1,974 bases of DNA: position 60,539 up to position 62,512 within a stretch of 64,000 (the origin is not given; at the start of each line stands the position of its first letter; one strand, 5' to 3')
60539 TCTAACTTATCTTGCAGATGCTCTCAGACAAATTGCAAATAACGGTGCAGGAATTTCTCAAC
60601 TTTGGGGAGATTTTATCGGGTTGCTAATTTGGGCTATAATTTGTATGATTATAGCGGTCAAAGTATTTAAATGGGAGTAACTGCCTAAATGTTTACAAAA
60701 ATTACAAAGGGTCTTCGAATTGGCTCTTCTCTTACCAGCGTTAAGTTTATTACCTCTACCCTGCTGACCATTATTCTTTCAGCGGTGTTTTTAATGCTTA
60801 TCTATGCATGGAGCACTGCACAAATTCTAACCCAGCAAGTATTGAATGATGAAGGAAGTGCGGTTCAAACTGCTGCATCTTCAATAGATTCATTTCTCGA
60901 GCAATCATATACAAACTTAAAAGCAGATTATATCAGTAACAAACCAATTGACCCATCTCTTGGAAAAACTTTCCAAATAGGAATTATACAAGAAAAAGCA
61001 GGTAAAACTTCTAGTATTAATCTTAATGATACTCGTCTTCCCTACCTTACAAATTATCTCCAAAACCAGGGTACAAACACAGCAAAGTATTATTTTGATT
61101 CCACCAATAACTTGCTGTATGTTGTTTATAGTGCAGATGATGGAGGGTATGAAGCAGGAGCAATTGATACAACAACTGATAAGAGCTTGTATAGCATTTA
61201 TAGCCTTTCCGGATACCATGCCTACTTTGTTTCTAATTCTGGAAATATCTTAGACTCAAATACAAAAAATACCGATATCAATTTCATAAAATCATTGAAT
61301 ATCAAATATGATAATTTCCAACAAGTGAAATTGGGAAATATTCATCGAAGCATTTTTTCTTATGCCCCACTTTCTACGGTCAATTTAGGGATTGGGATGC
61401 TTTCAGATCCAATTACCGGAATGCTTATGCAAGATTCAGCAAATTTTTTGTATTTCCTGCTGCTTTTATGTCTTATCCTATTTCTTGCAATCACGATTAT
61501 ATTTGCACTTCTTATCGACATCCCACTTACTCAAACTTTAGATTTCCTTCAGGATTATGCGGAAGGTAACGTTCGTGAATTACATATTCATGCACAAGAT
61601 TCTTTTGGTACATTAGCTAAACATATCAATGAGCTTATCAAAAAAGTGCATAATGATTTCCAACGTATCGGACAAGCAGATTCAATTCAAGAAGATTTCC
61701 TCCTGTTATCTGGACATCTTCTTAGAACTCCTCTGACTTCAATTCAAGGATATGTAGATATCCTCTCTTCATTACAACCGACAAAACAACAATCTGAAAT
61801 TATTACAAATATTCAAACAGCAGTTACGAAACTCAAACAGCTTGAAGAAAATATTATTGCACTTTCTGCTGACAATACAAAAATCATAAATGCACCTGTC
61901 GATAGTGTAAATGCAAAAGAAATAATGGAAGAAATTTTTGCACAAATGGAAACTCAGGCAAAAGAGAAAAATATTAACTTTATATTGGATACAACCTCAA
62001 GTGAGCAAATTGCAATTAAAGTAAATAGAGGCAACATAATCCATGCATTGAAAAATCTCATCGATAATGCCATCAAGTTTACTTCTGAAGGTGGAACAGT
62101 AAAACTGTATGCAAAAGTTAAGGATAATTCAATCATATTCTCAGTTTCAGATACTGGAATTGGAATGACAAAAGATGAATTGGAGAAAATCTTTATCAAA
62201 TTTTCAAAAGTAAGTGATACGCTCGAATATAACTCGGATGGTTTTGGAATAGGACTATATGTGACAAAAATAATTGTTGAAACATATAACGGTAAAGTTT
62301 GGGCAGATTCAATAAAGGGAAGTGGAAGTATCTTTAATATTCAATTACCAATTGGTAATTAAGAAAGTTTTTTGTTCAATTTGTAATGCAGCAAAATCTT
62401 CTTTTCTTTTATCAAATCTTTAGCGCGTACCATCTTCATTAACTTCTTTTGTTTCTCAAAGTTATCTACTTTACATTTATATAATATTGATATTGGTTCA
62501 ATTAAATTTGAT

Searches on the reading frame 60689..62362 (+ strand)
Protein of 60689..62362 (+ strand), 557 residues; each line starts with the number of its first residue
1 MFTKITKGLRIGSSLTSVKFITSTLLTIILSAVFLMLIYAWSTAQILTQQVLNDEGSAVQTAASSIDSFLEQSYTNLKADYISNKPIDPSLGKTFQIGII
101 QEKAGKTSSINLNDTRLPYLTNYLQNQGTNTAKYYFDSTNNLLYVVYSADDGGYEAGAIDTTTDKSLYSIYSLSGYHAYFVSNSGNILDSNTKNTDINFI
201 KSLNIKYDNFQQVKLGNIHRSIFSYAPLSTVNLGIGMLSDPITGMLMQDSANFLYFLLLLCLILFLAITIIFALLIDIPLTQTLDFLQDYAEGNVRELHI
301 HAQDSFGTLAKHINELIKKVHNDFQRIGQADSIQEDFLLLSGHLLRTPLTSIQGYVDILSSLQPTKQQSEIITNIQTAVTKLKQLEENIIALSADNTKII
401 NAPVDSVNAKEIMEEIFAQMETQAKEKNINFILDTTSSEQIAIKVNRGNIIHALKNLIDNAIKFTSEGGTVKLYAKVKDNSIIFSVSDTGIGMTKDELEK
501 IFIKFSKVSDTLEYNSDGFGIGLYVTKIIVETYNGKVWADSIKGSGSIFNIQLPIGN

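Call 92: search_protein_families(library=pfam, proteins=[window:60689-62362:+], max_evalue=0.00001)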
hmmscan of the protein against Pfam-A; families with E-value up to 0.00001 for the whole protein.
window:60689-62362:+ (557 aa): 2 families
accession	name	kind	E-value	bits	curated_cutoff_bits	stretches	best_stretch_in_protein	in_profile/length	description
PF02518.31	HATPase_c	-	2.6e-23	83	26.4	1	450-555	6-109/111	Histidine kinase-, DNA gyrase B-, and HSP90-like ATPase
PF00512.31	HisKA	-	1.4e-07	31.8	26.9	1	343-393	11-61/66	His Kinase A (phospho-acceptor) domain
